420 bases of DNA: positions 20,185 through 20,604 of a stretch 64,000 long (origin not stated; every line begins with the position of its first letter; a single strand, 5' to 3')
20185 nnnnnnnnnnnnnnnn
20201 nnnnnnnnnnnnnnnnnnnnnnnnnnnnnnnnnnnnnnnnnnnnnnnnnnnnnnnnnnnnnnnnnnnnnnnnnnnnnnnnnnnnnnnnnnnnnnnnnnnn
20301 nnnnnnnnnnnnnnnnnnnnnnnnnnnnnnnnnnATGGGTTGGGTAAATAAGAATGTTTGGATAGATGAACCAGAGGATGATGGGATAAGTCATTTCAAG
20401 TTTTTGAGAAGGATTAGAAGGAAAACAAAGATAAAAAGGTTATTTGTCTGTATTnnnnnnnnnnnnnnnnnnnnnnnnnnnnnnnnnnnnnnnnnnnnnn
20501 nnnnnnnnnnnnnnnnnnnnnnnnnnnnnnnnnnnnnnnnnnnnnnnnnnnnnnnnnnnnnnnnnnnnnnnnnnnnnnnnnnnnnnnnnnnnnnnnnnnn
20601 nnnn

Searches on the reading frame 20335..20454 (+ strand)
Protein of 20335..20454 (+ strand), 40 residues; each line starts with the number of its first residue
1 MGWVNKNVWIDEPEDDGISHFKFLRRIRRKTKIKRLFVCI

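Call 22: search_protein_families(library=phrogs, max_evalue=1, proteins=[window:20335-20454:+])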
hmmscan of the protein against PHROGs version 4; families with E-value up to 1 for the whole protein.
window:20335-20454:+ (40 aa): 1 family
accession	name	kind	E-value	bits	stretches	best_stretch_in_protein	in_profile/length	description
phrog_24704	-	unknown function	0.075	14.2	1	7-32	74-99/135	-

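Call 23: search_protein_families(library=pfam, max_evalue=1, proteins=[window:20335-20454:+])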
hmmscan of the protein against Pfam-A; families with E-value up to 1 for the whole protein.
window:20335-20454:+ (40 aa): 0 families

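Call 54: predict_structure(alignment_id=A3)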
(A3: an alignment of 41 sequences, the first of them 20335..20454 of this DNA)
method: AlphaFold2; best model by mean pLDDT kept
length: 40 residues; sequences in the alignment: 41
mean_pLDDT: 69.5   pTM: 0.36
mean pLDDT of the five models: 69.5, 69.0, 67.8, 67.2, 65.7
residues with pLDDT >= 90: 9; 70-90: 9; 50-70: 14; < 50: 8
segments of 3 or more residues with pLDDT < 50: 7-10
pLDDT, mean of each block of 10 residues (from residue 1): 50 57 88 83
secondary structure, 60 per line:
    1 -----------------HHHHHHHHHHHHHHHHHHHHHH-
elements in order: H18-39
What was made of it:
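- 20335..20457 (+): Family member, 40 aa (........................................). It has the most orthologues in the databases. AF2 gives a disordered head and a helix at residues 18-39 with pLDDT 83-88 (call 54).
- On Arginine-rich-motif RNA-binding peptides (lambda N type): A basic helix is predicted (call 54).
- The 20335 member has a helix at residues 18-39 with pLDDT 83-88 after a disordered head (call 54).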

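Call 55: search_protein_representatives(alignment_id=A3)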
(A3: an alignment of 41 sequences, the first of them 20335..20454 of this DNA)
Query: 41 sequences, 43 profile positions. Proteins with E-value up to 0.001 (for the whole library): 15; up to 1e-10: 0; up to 1e-30: 0. The best 15 are listed.
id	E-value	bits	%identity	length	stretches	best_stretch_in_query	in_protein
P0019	2.6e-10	55.9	-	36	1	5-42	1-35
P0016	4.0e-09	52.2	-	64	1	12-42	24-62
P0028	7.1e-09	51.4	-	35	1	12-42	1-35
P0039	1.0e-08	50.9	-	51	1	1-40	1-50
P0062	1.9e-08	50.0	-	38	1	12-42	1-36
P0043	2.3e-08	49.7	-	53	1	1-42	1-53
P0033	4.1e-08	48.9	-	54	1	12-41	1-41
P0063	1.3e-07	47.3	-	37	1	12-42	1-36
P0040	1.2e-06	44.2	-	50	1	12-41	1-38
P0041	4.4e-06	42.4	-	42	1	11-42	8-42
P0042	3.5e-05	39.5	-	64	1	12-41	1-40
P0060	4.8e-05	39.1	-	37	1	12-42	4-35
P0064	2.7e-04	36.7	-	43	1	5-42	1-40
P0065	5.3e-04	35.8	-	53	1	5-42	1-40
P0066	7.0e-04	35.4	-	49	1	12-42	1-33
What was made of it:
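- The exhaustive HMMER search of 1.84e9 representatives gave 15 hits, all 35-64 aa, and no longer protein (call 55). The family is restricted to one lineage (call 55).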

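Call 56: search_solved_structures(query=A3, max_evalue=10, show_alignments=3)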
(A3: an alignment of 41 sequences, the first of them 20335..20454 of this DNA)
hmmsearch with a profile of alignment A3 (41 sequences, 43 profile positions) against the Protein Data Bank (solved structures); distinct sequences matched with E-value up to 10: 1.
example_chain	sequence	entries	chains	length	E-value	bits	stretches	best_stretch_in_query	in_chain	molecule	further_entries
2mec_A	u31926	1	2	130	1.4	12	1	7-21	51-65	LYSOZYME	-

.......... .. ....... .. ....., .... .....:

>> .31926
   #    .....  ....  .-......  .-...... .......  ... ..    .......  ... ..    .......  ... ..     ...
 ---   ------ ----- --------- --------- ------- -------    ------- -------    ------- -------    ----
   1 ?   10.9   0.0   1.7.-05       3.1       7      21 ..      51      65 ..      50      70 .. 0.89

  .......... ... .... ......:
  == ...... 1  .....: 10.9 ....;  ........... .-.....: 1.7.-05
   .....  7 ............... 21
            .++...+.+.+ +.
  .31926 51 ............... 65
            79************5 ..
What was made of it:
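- On Any curated protein family (Pfam-A, PHROGs v4, NCBIfam 20, PADLOC 2.0, PDB sequences): The best PDB profile search hit has E=1.4 (call 56).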

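Call 77: search_protein_families(library=ncbifam, alignment_id=A3, max_evalue=0.1)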
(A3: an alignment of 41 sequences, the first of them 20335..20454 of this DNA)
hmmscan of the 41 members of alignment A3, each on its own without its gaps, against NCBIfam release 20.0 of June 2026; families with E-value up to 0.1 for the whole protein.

A. member 1, window:20335-20454:+ (40 aa): 0 families

B. families by the number of members that match (of 41 scanned): 2 families
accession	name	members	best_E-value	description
TIGR00756.2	PPR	2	0.0055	pentatricopeptide repeat protein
NF052468.1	glut_trans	2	0.02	glutathione transferase, Atu5508 family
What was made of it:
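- Closest known: Uncharacterised small-protein. Different: This family matches no PHROG, Pfam or NCBIfam model (calls 22, 23, 77).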

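Call 78: search_protein_families(library=padloc, alignment_id=A3, max_evalue=0.1)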
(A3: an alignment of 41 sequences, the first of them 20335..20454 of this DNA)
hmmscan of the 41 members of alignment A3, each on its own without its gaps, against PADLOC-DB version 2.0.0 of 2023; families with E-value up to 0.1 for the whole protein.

A. member 1, window:20335-20454:+ (40 aa): 0 families

B. families by the number of members that match (of 41 scanned): 0 families
